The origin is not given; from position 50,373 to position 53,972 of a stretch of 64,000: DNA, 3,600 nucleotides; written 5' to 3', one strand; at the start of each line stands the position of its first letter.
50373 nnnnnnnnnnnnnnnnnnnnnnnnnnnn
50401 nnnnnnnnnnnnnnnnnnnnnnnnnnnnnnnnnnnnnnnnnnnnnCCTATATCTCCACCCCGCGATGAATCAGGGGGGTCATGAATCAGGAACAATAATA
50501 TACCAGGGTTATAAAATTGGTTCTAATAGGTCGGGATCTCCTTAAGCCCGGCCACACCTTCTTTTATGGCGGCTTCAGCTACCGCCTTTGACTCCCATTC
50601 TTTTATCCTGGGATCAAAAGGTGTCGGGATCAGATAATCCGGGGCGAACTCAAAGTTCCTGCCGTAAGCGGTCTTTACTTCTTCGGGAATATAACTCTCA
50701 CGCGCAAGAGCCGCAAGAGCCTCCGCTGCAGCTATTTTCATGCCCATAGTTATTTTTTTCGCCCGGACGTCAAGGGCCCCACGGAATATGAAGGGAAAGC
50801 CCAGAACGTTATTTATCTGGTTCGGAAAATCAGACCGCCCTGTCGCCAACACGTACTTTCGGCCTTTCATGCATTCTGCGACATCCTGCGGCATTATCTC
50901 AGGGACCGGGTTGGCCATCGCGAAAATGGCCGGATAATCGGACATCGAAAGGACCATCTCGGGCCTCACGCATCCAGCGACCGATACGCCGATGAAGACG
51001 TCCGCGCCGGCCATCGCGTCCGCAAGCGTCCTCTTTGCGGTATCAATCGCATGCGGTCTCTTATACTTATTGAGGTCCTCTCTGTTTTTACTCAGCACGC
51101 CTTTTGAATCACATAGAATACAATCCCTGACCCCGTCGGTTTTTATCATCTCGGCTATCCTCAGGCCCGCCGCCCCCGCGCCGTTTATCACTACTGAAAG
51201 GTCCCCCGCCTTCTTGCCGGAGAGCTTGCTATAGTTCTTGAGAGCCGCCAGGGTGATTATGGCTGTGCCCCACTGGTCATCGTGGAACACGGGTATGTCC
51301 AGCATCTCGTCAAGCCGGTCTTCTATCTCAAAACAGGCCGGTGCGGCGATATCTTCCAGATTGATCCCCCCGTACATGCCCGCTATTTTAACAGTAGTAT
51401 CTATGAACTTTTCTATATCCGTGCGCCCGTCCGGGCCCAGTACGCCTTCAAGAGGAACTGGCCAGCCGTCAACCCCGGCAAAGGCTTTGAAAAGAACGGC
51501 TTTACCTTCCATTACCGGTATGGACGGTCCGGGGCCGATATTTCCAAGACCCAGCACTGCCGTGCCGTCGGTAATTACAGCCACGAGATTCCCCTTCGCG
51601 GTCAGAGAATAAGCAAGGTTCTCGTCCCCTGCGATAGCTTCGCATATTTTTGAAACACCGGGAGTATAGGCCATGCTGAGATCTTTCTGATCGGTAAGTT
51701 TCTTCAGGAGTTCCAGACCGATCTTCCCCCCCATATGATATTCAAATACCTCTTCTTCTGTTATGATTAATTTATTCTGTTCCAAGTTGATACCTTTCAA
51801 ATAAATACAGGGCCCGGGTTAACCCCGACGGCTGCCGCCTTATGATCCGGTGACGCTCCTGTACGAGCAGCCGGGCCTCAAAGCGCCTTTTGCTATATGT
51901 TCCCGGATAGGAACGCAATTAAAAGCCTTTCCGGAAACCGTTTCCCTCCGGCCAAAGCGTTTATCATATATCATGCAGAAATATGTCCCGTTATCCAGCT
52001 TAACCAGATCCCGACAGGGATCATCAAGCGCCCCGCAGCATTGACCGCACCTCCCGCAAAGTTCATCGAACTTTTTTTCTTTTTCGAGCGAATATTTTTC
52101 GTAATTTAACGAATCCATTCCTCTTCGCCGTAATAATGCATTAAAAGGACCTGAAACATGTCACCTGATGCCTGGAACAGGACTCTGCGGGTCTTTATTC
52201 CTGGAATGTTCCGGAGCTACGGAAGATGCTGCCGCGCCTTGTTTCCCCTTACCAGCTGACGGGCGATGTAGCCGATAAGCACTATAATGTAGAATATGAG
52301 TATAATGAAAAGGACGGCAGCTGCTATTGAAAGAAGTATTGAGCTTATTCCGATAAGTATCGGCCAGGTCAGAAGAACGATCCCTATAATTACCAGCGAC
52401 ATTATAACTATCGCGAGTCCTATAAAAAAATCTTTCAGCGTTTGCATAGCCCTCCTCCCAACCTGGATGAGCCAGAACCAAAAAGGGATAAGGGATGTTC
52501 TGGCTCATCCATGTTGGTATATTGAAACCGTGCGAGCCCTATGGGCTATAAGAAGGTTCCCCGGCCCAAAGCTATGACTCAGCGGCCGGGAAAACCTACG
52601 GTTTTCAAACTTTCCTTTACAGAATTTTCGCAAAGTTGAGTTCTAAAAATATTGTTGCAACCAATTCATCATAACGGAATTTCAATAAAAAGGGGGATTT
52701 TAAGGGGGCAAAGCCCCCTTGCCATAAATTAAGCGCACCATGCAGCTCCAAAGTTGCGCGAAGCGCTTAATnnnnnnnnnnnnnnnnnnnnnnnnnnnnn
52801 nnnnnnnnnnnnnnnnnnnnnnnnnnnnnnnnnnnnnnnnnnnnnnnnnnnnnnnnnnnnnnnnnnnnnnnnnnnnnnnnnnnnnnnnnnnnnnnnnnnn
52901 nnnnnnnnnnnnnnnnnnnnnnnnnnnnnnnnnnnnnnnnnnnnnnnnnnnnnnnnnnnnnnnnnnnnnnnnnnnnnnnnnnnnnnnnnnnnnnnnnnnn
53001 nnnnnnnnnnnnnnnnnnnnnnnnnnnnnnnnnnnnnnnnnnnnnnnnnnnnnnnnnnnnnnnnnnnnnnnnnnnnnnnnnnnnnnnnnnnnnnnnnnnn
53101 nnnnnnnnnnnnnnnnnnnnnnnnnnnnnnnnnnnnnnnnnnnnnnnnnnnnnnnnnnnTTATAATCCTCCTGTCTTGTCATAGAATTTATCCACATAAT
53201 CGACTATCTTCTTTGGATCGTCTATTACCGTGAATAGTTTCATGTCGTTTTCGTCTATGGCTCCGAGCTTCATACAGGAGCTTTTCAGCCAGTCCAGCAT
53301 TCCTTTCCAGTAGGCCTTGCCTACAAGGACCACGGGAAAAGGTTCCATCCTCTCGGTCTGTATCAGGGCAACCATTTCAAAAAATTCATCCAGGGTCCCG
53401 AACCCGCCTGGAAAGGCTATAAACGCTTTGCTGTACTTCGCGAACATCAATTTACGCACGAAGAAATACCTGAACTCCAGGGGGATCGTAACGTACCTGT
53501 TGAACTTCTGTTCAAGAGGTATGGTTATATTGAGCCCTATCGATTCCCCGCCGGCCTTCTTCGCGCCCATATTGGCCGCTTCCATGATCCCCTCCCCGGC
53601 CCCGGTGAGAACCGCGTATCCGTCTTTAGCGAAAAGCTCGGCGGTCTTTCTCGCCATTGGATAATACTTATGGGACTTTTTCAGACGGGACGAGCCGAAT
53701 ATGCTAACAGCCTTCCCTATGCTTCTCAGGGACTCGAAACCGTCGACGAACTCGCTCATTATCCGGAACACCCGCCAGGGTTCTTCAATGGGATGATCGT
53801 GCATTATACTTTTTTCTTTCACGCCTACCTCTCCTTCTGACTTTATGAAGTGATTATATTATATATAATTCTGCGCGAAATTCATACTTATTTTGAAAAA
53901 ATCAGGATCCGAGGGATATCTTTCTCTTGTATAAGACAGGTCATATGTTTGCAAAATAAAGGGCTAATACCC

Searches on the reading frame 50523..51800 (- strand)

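Call 36: search_protein_families(library=pfam, proteins=[window:50523-51800:-], max_evalue=0.001)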
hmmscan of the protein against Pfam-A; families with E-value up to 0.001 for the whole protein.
window:50523-51800:- (425 aa): 2 families
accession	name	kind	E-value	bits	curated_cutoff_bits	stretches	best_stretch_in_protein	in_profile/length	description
PF00390.24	malic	-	7.2e-26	91.6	23.1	1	33-163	10-181/182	Malic enzyme, N-terminal domain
PF03949.21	Malic_M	-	4.2e-20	72.6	23.5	1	178-370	3-229/258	Malic enzyme, NAD binding domain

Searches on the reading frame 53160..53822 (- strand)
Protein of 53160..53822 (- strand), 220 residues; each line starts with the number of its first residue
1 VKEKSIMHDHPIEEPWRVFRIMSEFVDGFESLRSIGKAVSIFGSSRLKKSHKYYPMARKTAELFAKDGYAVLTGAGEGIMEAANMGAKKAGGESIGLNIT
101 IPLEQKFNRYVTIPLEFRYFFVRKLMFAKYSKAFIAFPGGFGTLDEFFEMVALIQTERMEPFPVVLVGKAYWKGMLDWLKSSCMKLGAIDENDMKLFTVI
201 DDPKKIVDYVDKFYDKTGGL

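Call 37: search_protein_families(library=pfam, proteins=[window:53160-53822:-], max_evalue=0.001)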
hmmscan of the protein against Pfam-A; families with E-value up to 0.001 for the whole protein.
window:53160-53822:- (220 aa): 2 families
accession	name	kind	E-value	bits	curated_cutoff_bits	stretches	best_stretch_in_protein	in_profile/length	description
PF03641.19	Lysine_decarbox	-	1.8e-34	119.2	27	1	80-209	1-130/131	Possible lysine decarboxylase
PF18306.6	LDcluster4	-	2.9e-16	59.9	26.3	1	38-148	3-111/151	SLOG cluster4 family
